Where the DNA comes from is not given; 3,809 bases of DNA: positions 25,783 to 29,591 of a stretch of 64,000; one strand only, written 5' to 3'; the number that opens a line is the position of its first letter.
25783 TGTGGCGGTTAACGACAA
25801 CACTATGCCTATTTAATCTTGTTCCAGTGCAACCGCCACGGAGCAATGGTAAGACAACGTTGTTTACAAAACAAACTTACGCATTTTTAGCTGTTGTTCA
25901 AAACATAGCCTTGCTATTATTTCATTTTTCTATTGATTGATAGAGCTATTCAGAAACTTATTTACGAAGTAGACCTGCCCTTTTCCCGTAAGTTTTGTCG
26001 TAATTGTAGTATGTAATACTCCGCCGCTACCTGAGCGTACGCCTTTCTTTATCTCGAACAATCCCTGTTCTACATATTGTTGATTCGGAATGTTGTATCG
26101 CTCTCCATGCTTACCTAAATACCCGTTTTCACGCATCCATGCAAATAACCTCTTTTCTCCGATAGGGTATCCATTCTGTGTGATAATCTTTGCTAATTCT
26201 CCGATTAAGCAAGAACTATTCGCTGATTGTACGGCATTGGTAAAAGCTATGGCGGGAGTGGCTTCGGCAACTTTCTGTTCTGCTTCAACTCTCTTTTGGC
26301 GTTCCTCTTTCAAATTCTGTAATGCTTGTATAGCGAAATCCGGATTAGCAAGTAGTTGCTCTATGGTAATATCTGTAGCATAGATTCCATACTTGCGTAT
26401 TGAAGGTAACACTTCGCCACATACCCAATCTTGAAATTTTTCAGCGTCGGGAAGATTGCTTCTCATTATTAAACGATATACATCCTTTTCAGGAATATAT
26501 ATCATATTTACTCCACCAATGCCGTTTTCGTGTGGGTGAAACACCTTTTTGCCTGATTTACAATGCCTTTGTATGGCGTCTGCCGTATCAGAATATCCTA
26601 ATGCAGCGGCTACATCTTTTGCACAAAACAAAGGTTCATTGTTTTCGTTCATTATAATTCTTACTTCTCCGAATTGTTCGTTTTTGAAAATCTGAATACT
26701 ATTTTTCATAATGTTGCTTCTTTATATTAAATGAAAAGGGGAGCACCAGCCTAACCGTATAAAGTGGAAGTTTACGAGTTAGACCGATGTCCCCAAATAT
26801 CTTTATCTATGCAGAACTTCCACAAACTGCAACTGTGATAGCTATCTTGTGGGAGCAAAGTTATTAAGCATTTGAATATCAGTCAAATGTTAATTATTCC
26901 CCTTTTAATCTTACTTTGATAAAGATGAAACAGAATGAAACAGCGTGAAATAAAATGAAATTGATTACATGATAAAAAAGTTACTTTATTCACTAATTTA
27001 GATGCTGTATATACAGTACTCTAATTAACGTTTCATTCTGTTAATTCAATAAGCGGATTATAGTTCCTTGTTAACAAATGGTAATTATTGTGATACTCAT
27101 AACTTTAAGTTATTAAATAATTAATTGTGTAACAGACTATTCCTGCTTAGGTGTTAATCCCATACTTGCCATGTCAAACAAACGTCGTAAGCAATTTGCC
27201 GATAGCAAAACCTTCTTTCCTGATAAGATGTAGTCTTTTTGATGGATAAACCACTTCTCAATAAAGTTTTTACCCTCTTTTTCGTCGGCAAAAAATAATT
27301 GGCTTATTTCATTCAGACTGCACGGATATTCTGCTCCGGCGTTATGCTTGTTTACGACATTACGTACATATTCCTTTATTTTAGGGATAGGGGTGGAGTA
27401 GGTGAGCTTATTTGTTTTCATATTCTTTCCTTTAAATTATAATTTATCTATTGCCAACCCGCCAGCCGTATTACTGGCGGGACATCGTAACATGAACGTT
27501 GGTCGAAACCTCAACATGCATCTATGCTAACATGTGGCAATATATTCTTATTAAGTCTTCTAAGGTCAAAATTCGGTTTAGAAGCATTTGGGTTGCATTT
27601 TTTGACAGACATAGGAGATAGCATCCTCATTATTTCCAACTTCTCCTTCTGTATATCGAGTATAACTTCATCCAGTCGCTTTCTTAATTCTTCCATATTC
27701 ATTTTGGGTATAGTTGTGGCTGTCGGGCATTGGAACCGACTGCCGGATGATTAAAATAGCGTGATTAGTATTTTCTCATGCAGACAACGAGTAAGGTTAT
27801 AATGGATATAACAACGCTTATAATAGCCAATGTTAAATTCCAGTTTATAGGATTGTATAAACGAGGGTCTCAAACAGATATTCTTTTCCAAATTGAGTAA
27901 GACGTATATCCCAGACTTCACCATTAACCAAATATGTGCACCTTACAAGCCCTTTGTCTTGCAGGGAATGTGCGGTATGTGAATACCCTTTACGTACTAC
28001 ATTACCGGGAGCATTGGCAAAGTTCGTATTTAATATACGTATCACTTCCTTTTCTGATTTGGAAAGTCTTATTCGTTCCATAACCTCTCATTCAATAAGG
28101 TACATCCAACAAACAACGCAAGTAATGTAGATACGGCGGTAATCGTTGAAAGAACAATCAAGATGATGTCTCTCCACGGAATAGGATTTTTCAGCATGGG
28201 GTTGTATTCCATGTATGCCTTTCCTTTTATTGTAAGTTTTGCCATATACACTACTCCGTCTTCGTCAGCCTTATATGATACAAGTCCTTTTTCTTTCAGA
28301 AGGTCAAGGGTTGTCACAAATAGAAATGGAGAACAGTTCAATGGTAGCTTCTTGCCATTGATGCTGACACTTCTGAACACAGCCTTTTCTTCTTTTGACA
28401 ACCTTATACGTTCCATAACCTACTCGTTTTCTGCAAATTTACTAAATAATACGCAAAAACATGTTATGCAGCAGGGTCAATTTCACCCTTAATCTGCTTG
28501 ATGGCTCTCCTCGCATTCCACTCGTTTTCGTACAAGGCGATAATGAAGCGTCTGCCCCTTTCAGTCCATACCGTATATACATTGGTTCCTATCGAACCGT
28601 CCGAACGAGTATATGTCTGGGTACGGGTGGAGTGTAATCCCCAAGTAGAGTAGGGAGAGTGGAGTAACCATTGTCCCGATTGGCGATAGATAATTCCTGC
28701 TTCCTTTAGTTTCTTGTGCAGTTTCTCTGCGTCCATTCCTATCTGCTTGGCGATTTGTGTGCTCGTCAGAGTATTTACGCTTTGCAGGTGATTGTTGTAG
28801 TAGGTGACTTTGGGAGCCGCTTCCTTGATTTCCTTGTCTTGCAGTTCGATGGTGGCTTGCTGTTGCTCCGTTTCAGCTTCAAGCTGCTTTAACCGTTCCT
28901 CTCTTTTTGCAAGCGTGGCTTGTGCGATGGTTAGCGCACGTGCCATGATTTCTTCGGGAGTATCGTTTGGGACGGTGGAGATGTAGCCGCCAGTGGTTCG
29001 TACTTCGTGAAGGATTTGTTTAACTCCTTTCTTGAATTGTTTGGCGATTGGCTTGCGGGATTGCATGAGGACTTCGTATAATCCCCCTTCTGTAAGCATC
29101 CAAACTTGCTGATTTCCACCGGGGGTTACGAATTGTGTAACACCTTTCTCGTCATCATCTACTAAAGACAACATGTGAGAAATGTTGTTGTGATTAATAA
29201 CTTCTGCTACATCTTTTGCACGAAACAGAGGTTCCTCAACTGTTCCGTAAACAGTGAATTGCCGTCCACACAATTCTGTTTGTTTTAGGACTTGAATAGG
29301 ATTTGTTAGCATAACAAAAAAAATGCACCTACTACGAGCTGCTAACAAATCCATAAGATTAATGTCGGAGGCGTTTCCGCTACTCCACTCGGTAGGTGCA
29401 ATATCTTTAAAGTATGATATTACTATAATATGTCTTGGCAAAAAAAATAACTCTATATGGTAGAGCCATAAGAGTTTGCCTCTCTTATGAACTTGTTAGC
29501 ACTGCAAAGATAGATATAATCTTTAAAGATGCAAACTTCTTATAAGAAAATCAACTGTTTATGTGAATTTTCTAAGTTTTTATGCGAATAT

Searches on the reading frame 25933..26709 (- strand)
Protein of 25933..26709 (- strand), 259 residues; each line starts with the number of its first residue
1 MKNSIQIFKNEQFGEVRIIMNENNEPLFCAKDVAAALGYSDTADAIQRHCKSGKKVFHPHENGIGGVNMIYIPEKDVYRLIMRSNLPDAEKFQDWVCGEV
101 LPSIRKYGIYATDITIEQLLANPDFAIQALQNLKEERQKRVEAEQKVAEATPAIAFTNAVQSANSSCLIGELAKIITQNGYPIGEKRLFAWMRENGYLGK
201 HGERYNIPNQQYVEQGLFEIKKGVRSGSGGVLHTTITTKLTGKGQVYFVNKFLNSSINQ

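Call 64: search_protein_families(library=pfam, max_evalue=0.001, proteins=[window:25933-26709:-])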
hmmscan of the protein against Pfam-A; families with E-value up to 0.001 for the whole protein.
window:25933-26709:- (259 aa): 2 families
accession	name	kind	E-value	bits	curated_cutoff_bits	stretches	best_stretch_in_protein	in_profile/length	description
PF03374.19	ANT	-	3.7e-30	104.9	25.3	1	144-254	1-107/108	Phage antirepressor protein KilAC domain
PF02498.22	Bro-N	-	4e-25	88.7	25.6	1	15-102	1-96/96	BRO family, N-terminal domain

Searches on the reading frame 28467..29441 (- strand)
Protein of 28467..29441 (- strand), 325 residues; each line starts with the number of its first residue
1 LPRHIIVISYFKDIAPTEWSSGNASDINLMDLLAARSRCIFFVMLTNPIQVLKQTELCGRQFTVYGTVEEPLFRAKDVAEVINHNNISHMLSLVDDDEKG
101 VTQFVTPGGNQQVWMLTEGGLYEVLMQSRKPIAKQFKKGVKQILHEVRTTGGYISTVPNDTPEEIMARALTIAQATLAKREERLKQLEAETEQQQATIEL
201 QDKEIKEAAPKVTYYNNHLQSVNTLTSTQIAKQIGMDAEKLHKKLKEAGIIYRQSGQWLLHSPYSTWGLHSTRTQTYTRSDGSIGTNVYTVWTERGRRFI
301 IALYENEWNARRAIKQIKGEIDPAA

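Call 39: search_protein_families(library=pfam, max_evalue=0.001, proteins=[window:28467-29441:-])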
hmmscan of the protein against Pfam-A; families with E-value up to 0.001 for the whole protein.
window:28467-29441:- (325 aa): 2 families
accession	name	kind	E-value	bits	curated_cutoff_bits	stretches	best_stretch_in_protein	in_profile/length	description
PF03374.19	ANT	-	4.7e-25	88.5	25.3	1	203-305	2-106/108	Phage antirepressor protein KilAC domain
PF02498.22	Bro-N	-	2.9e-15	57.1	25.6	1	66-143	6-93/96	BRO family, N-terminal domain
